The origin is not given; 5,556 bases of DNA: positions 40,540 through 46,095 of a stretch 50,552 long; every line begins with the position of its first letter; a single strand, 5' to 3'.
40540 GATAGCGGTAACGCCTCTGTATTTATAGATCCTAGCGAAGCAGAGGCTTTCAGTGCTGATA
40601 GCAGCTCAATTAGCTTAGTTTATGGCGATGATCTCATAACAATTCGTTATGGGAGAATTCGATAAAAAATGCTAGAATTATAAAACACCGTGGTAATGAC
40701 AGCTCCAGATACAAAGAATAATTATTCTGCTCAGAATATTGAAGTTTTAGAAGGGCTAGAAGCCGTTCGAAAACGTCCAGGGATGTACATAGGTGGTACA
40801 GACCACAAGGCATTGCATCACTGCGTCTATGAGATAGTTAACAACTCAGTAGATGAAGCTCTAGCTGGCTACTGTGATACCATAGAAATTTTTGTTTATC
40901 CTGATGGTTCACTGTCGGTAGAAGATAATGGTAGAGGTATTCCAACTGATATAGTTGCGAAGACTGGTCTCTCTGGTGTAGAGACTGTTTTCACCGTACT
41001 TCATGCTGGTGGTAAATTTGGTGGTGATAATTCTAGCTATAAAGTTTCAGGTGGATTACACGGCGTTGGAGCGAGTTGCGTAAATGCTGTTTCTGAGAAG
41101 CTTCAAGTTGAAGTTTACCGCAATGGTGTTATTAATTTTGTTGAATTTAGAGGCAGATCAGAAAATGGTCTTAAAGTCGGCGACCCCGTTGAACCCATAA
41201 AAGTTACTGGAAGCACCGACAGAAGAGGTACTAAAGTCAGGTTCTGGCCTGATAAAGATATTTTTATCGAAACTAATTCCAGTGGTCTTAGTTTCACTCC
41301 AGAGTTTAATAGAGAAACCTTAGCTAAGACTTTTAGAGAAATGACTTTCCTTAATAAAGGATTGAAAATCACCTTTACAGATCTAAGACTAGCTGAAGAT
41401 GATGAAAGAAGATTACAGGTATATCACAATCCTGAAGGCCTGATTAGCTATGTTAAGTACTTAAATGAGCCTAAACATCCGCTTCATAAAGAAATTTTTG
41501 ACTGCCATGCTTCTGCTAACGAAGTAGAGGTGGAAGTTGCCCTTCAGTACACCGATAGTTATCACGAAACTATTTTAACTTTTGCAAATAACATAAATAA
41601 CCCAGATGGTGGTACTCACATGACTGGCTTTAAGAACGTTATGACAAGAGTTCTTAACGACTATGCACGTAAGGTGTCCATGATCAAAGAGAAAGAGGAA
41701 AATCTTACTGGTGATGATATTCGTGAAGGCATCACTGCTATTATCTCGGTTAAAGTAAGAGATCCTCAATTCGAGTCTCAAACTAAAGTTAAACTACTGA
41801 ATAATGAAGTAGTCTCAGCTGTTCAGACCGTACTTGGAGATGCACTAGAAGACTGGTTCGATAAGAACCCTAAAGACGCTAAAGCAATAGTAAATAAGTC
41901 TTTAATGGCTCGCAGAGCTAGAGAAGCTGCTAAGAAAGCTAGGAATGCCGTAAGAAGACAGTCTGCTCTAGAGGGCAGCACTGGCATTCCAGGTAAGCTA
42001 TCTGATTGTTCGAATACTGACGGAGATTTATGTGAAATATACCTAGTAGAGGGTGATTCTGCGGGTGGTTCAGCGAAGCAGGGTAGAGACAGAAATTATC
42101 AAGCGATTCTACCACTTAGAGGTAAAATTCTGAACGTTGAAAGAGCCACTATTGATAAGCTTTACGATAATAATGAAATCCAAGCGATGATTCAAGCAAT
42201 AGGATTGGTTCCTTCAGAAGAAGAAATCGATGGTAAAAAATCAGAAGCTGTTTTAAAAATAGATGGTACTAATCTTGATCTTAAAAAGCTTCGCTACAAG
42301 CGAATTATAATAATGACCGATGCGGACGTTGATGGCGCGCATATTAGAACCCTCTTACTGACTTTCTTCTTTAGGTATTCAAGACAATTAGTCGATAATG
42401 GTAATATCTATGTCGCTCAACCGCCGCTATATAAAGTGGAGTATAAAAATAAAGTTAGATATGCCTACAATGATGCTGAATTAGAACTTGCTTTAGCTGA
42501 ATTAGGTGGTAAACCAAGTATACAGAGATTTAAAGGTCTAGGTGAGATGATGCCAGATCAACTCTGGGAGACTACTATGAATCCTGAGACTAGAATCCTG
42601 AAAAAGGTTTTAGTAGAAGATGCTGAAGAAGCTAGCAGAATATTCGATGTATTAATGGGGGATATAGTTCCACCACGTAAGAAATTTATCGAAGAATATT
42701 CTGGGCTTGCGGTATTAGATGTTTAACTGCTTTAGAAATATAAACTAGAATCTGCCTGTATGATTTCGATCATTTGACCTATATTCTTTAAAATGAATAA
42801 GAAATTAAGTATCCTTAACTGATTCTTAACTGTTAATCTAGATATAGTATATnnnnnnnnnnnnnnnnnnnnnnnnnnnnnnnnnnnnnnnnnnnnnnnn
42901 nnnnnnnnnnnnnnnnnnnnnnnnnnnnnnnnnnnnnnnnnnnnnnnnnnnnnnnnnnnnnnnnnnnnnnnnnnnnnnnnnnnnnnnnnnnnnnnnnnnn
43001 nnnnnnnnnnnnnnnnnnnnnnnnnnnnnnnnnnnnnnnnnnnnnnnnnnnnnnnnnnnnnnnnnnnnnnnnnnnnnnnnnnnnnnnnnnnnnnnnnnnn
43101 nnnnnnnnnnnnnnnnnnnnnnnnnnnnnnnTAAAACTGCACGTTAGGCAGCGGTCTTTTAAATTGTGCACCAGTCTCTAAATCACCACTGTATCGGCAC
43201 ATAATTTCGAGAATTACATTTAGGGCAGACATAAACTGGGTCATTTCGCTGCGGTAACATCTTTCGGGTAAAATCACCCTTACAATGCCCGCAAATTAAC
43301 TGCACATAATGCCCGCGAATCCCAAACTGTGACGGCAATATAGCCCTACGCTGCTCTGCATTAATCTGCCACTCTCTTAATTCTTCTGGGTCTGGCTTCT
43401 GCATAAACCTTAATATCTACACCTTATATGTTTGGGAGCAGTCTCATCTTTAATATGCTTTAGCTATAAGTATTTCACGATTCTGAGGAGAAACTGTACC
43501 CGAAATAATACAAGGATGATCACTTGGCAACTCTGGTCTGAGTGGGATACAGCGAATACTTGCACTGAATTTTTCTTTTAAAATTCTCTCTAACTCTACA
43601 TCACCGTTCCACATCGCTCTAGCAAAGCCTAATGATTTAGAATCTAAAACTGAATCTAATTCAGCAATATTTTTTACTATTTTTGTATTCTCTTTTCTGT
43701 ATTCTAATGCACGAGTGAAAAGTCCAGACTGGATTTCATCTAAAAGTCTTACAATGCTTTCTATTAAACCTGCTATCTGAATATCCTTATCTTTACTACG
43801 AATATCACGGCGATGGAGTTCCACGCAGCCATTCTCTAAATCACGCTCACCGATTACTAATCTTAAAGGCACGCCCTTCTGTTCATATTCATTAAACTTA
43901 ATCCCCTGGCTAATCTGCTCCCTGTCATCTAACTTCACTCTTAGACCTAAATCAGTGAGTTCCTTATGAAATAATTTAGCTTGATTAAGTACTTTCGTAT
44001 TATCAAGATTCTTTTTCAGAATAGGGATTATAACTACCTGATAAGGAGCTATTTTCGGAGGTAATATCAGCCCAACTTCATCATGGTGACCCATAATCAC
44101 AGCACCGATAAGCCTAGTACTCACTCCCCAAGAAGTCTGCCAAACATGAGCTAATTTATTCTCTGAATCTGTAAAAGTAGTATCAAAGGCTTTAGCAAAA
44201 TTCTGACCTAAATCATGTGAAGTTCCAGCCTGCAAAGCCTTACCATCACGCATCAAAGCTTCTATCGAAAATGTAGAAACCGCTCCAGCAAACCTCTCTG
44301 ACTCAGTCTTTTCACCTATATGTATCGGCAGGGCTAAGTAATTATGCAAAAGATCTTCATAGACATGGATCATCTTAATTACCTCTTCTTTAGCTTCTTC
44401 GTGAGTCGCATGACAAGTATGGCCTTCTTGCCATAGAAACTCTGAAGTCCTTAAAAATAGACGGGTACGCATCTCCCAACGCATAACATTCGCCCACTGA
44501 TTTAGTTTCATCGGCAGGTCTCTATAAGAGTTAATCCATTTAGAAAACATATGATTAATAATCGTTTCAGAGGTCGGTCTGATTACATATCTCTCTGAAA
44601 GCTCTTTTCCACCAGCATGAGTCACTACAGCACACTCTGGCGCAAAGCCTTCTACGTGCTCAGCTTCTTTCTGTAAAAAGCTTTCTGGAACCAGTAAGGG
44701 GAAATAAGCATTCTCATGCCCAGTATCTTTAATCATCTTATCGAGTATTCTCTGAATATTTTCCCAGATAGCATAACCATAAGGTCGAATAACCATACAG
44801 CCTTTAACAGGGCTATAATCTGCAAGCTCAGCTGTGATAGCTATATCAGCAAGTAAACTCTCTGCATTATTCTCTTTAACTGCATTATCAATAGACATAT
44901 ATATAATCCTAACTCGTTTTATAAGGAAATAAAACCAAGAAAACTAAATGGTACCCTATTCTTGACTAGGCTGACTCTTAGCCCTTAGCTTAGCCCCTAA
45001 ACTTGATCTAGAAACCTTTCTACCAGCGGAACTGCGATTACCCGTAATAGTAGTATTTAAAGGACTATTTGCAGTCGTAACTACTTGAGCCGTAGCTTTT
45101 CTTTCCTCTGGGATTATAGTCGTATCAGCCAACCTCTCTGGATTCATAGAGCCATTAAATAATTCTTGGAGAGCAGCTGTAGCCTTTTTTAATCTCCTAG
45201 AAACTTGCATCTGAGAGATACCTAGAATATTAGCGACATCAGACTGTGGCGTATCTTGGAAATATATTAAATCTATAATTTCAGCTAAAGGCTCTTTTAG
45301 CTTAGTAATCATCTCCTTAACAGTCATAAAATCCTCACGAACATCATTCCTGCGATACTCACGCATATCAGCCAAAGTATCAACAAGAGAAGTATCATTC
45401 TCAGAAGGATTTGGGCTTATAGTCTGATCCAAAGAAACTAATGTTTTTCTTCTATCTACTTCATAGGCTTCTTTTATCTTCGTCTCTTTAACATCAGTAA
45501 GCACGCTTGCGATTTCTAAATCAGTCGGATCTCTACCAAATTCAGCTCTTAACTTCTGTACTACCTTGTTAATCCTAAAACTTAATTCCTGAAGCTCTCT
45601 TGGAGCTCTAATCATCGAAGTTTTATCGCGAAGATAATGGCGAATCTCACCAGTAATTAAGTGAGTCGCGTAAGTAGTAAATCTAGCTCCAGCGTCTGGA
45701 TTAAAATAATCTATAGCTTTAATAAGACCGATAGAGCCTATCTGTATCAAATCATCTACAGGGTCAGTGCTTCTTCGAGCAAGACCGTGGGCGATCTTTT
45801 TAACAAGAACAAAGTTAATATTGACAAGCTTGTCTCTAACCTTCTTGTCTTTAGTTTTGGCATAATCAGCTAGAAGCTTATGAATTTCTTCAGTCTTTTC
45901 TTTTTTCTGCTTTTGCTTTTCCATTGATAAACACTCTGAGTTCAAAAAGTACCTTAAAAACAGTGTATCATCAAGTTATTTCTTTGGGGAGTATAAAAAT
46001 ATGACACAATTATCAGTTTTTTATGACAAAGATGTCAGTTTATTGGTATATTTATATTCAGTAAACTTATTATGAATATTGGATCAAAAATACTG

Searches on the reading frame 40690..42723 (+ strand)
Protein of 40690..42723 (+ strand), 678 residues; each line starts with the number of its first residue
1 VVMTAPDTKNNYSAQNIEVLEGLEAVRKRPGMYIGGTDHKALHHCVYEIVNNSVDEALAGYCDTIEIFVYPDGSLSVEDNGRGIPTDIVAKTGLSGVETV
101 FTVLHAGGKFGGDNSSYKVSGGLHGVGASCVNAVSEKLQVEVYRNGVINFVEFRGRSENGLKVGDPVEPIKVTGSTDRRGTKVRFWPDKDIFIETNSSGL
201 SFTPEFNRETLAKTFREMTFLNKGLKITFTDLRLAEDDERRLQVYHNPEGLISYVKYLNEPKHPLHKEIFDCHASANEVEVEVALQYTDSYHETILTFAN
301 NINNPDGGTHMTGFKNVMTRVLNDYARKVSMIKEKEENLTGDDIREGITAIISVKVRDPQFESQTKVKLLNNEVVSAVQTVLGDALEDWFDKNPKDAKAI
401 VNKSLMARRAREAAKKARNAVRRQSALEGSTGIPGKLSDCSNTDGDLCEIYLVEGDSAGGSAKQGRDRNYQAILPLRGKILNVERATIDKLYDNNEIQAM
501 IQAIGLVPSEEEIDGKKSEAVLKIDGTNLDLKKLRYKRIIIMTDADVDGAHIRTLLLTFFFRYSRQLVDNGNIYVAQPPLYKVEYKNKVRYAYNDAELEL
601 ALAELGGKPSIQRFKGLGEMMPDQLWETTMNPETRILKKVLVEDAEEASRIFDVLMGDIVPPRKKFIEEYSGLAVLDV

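Call 75: search_protein_families(library=pfam, proteins=[window:40690-42723:+], max_evalue=0.00001)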
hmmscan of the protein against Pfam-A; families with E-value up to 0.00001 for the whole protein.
window:40690-42723:+ (678 aa): 4 families
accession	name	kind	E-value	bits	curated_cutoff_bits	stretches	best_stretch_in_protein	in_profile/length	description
PF00204.31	DNA_gyraseB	-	3e-62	209.6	27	1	250-419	1-172/173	DNA gyrase B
PF00986.26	DNA_gyraseB_C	-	1.1e-28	99.6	29.8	1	608-668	3-63/63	DNA gyrase B subunit, carboxyl terminus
PF01751.28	Toprim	-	5.4e-19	68.6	23.1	1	449-577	1-95/96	Toprim domain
PF02518.31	HATPase_c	-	6.5e-15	56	26.4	1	38-189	2-109/111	Histidine kinase-, DNA gyrase B-, and HSP90-like ATPase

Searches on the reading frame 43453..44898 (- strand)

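Call 75: search_protein_families(library=pfam, proteins=[window:43453-44898:-], max_evalue=0.00001)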
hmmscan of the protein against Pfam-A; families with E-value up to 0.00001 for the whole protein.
window:43453-44898:- (482 aa): 3 families
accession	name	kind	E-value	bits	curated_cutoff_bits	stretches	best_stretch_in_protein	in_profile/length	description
PF00587.30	tRNA-synt_2b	-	1e-24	88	29.3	1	99-268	6-176/179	tRNA synthetase class II core domain (G, H, P, S and T)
PF03129.25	HGTP_anticodon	-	9.4e-16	58.2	21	1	287-383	1-92/94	Anticodon binding domain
PF09180.16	ProRS-C_1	-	2.5e-11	44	31.5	1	413-482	3-71/71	Prolyl-tRNA synthetase, C-terminal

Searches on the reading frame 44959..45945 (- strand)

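Call 76: search_protein_families(library=ncbifam, proteins=[window:44959-45945:-], max_evalue=0.001)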
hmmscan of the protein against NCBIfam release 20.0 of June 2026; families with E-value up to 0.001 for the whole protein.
window:44959-45945:- (329 aa): 66 families (the best 25 are shown)
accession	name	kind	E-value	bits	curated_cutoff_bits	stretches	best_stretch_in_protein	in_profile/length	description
NF005644.0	PRK07408.1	subfamily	7.4e-66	222.4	261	1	12-264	4-254/258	RNA polymerase sigma factor SigF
TIGR02980.1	SigBFG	subfamily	9.3e-58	195.6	234.35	1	33-261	1-224/227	SigB/SigF/SigG family RNA polymerase sigma factor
TIGR02885.1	spore_sigF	equivalog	3.1e-47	161.3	321.45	1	27-260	3-228/231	RNA polymerase sporulation sigma factor SigF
NF004052.0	PRK05572.1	subfamily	4.6e-45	154.1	311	1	9-261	7-248/252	SigF/SigG family RNA polymerase sporulation sigma factor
NF006071.0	PRK08215.1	equivalog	2.7e-41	141.9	372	1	17-260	20-254/258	RNA polymerase sporulation sigma factor SigG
TIGR02941.1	Sigma_B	equivalog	3.5e-40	138.1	315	1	8-261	1-251/255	RNA polymerase sigma factor SigB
NF005514.0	PRK07122.1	subfamily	6.2e-38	130.4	372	1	20-261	23-261/264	RNA polymerase sigma factor SigF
TIGR02850.1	spore_sigG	equivalog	7.9e-38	130.4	457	1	14-258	14-249/254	RNA polymerase sporulation sigma factor SigG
TIGR02937.1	sigma70-ECF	superfamily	3.5e-32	111.3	42.9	1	37-261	3-163/165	sigma-70 family RNA polymerase sigma factor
TIGR02479.1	FliA_WhiG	subfamily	1.4e-30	106.7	189.6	1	45-262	6-222/224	FliA/WhiG family RNA polymerase sigma factor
NF005413.0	PRK06986.1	subfamily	1.6e-29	103.4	201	1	27-262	6-235/241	RNA polymerase sigma factor FliA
TIGR02997.1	Sig70-cyanoRpoD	subfamily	4.2e-28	98.5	384.5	1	17-257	54-295/298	RNA polymerase sigma factor, RpoD/SigA family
NF004935.0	PRK06288.1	equivalog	8.4e-27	94.4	343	1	9-260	7-259/270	RNA polymerase sigma factor WhiG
NF004572.0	PRK05911.1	equivalog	3.1e-26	92.3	378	1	14-259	2-249/257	RNA polymerase sigma factor sigma-28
TIGR02393.1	RpoD_Cterm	equivalog_domain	3.6e-25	89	354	1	37-222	2-183/238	RNA polymerase sigma factor RpoD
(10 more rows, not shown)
